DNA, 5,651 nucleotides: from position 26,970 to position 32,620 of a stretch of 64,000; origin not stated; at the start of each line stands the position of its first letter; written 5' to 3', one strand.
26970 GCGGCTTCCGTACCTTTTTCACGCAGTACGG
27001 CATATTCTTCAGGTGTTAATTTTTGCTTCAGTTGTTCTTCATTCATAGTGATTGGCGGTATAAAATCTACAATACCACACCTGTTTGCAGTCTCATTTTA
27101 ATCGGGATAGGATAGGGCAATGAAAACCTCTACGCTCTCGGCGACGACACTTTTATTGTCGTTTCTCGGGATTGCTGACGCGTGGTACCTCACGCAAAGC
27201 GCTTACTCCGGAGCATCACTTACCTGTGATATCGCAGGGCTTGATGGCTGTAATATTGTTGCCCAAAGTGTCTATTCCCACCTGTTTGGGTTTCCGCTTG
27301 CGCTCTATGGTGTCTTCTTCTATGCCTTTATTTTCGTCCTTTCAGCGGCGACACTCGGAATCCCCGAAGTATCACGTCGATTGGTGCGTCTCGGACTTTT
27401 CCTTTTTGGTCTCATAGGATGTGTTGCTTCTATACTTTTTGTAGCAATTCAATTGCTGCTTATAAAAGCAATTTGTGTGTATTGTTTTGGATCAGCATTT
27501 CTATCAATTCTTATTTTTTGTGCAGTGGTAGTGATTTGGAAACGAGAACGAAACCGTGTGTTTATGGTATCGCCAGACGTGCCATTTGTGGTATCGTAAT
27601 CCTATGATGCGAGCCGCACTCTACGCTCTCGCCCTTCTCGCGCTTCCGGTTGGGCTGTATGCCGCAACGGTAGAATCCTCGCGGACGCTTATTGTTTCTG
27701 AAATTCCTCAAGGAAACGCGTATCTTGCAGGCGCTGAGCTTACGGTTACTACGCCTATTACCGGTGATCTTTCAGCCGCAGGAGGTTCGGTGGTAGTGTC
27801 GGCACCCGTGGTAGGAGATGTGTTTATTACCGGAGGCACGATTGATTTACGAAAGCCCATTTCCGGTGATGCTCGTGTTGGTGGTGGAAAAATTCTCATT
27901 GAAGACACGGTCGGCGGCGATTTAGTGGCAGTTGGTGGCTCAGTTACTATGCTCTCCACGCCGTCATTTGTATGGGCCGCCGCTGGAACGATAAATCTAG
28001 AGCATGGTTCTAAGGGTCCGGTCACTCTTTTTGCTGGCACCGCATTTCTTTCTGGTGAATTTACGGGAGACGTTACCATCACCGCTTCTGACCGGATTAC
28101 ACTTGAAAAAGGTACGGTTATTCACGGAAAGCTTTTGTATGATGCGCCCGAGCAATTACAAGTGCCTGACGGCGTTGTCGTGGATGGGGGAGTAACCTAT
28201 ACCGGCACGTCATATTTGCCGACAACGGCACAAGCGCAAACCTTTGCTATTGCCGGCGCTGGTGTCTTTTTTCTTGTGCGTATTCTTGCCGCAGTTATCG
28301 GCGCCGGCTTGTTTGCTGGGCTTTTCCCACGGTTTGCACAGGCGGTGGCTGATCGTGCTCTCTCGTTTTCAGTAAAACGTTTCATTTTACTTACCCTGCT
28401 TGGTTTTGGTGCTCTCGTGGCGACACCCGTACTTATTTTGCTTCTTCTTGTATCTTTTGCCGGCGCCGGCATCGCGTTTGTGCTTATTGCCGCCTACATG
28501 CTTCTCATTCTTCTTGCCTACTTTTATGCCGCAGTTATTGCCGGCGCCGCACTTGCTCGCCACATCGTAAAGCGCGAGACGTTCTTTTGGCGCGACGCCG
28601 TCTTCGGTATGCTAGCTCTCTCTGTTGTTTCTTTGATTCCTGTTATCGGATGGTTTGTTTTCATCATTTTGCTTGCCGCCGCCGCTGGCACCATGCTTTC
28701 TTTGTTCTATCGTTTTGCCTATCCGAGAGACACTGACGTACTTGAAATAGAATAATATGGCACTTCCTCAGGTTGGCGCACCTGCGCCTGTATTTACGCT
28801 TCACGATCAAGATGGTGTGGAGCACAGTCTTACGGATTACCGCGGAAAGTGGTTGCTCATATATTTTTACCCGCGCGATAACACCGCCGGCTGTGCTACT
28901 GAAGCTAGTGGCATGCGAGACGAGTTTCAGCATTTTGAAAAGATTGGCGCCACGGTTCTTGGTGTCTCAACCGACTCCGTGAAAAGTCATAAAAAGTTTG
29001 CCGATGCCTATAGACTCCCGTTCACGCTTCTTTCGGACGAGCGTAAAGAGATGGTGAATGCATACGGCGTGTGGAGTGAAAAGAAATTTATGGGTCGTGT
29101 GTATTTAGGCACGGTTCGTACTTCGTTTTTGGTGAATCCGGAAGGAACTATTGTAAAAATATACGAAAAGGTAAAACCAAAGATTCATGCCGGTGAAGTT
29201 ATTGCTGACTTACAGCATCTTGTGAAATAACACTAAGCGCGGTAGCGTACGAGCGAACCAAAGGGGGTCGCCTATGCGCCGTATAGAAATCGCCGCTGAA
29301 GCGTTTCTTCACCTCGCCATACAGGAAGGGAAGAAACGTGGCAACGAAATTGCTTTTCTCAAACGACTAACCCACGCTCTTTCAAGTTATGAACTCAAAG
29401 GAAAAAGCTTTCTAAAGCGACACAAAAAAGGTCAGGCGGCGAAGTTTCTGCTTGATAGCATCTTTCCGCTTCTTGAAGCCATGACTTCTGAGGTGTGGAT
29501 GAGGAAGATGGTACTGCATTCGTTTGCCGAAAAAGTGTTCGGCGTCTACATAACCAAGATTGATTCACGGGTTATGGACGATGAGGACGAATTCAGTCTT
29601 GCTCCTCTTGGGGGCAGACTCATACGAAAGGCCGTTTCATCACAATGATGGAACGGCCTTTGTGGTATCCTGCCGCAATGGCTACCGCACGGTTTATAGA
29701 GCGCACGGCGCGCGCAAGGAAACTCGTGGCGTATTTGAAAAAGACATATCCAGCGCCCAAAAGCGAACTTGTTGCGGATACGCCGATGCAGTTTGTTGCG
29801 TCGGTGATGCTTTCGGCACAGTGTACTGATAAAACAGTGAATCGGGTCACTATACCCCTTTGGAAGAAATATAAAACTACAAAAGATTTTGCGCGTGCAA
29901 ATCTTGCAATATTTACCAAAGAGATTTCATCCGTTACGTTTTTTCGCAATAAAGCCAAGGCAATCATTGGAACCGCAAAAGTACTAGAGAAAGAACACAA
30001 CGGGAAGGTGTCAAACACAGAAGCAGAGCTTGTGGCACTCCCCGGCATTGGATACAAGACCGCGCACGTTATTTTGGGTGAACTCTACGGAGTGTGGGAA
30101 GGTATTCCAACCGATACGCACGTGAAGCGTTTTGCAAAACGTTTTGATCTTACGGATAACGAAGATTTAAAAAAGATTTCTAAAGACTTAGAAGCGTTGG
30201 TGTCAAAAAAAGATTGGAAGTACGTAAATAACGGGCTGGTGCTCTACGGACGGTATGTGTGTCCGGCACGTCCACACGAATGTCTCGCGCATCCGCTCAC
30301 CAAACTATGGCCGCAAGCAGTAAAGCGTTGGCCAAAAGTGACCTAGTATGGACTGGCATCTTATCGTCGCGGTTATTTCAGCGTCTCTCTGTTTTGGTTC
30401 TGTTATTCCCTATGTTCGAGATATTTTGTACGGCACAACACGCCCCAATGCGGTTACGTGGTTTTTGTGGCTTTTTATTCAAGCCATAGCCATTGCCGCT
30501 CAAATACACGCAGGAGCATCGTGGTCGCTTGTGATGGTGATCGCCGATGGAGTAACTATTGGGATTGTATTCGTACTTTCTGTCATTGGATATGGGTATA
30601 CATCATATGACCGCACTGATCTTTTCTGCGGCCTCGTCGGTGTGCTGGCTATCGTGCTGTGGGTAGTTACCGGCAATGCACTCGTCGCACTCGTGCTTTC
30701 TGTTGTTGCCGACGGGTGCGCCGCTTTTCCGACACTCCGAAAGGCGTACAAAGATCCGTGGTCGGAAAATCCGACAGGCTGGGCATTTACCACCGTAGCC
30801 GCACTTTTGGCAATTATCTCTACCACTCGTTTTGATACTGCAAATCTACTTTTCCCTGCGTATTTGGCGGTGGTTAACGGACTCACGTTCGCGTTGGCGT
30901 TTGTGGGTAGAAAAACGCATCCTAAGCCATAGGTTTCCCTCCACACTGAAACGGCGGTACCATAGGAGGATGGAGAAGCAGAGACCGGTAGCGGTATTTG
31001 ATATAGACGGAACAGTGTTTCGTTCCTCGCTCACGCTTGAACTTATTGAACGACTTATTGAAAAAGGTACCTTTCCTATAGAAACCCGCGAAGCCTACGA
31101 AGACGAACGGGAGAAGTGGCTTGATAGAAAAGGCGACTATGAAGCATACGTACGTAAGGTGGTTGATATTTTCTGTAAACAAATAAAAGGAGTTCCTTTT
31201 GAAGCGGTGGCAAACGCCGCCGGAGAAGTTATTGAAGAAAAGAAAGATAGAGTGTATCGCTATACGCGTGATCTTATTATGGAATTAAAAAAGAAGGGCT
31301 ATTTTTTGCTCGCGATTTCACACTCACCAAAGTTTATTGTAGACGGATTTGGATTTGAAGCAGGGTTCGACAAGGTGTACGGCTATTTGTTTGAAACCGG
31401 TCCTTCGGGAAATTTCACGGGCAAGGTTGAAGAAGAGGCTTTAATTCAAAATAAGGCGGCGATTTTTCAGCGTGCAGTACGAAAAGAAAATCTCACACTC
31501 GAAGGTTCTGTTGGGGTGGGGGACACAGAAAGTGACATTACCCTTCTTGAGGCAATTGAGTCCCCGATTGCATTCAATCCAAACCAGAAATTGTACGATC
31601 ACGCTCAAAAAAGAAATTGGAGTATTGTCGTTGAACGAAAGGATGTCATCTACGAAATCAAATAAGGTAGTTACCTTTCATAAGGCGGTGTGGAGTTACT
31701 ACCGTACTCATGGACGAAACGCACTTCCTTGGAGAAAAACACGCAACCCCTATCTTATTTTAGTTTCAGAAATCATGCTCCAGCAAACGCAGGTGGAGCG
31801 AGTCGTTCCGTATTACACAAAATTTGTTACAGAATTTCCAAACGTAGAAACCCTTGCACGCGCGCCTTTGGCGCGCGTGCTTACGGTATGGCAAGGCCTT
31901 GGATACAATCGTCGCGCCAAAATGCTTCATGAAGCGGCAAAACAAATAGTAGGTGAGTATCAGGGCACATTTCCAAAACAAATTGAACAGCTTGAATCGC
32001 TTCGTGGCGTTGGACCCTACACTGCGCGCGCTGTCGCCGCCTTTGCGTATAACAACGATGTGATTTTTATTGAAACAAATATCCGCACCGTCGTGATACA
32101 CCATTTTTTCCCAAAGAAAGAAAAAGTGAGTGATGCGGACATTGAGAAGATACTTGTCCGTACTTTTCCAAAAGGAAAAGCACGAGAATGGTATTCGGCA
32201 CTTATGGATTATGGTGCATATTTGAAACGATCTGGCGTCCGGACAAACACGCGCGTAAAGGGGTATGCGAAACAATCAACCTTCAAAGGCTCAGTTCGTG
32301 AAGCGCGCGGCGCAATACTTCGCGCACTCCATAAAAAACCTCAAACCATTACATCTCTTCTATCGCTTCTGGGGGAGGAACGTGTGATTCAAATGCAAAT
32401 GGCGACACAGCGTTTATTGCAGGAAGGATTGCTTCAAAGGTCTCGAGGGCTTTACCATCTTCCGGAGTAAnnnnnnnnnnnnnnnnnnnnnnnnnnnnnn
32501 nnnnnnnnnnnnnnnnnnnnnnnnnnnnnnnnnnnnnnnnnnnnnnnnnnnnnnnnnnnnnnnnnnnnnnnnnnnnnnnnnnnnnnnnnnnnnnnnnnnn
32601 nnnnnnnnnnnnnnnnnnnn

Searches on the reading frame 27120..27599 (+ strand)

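Call 9: search_protein_families(library=pfam, proteins=[window:27120-27599:+], max_evalue=0.001)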
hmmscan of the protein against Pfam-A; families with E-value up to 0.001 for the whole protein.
window:27120-27599:+ (159 aa): 1 family
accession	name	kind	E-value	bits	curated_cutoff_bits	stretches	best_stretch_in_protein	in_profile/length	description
PF07884.19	VKOR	-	3.1e-23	82.8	27.5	1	10-135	3-132/134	Vitamin K epoxide reductase family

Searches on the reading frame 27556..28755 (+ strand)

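Call 9: search_protein_families(library=pfam, proteins=[window:27556-28755:+], max_evalue=0.001)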
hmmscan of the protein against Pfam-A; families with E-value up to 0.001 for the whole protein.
window:27556-28755:+ (399 aa): 1 family
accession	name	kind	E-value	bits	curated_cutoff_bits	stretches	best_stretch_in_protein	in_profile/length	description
PF04519.19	Bactofilin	-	0.00097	19.8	27.9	0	142-213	31-97/98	Polymer-forming cytoskeletal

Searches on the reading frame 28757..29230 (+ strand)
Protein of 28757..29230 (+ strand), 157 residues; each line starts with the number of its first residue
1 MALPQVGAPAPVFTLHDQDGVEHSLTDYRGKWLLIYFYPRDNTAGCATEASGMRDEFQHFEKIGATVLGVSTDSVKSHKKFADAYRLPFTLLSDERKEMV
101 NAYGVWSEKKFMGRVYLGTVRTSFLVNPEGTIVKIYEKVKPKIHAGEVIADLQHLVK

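Call 9: search_protein_families(library=pfam, proteins=[window:28757-29230:+], max_evalue=0.001)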
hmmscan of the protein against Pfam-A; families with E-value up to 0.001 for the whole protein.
window:28757-29230:+ (157 aa): 2 families
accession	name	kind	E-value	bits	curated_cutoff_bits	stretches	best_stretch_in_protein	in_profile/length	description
PF00578.27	AhpC-TSA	-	2.8e-40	137.6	26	1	6-134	1-123/124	AhpC/TSA family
PF08534.16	Redoxin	-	8.5e-19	68.2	26.6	1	5-141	1-137/148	Redoxin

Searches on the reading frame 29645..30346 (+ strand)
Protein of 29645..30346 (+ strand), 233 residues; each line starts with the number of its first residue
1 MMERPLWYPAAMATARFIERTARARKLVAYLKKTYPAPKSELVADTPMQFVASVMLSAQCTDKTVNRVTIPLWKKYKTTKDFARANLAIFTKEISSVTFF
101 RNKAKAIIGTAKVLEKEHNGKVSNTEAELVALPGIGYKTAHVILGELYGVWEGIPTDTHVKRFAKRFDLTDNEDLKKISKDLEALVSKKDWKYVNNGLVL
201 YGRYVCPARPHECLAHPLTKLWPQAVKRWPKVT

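Call 9: search_protein_families(library=pfam, proteins=[window:29645-30346:+], max_evalue=0.001)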
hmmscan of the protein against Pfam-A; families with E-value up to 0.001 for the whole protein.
window:29645-30346:+ (233 aa): 2 families
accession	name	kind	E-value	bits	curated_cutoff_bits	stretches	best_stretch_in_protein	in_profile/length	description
PF00730.31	HhH-GPD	-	3.7e-17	63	26.2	1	53-186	2-106/108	HhH-GPD superfamily base excision DNA repair protein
PF00633.29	HHH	-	1e-05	25.5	24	1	118-144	2-28/30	Helix-hairpin-helix motif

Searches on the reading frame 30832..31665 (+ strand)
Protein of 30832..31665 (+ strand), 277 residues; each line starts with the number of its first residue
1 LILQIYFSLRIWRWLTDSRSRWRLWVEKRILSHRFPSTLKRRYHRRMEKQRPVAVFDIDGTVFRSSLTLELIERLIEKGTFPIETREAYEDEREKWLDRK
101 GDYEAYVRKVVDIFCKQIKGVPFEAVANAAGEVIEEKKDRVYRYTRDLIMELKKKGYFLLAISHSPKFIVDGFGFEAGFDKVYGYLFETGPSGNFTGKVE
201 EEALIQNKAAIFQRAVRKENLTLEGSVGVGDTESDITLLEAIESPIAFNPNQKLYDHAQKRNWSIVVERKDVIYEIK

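Call 9: search_protein_families(library=pfam, proteins=[window:30832-31665:+], max_evalue=0.001)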
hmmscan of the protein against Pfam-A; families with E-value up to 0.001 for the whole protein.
window:30832-31665:+ (277 aa): 2 families
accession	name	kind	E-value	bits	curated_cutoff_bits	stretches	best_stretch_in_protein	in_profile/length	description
PF12710.13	HAD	-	1.3e-15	58.7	27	1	54-240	1-189/189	haloacid dehalogenase-like hydrolase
PF00702.32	Hydrolase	-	1e-10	42.8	26.4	1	53-240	3-188/191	haloacid dehalogenase-like hydrolase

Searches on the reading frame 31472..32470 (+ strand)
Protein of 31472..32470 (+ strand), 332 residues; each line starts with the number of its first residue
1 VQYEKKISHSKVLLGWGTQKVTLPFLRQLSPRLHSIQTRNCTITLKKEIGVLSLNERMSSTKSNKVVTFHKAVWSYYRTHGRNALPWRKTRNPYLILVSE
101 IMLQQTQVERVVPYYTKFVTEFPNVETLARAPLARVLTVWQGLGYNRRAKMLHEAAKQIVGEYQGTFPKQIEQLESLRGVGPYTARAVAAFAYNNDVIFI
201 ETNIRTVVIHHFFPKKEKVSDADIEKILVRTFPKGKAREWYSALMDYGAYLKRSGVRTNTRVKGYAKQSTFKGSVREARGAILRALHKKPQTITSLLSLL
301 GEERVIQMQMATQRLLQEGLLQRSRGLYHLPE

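Call 9: search_protein_families(library=pfam, proteins=[window:31472-32470:+], max_evalue=0.001)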
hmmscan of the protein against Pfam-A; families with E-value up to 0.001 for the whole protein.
window:31472-32470:+ (332 aa): 2 families
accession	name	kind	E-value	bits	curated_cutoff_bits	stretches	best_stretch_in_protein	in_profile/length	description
PF00730.31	HhH-GPD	-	4.9e-19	69.1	26.2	1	98-228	1-102/108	HhH-GPD superfamily base excision DNA repair protein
PF00633.29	HHH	-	5.1e-07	29.7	24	1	163-191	2-30/30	Helix-hairpin-helix motif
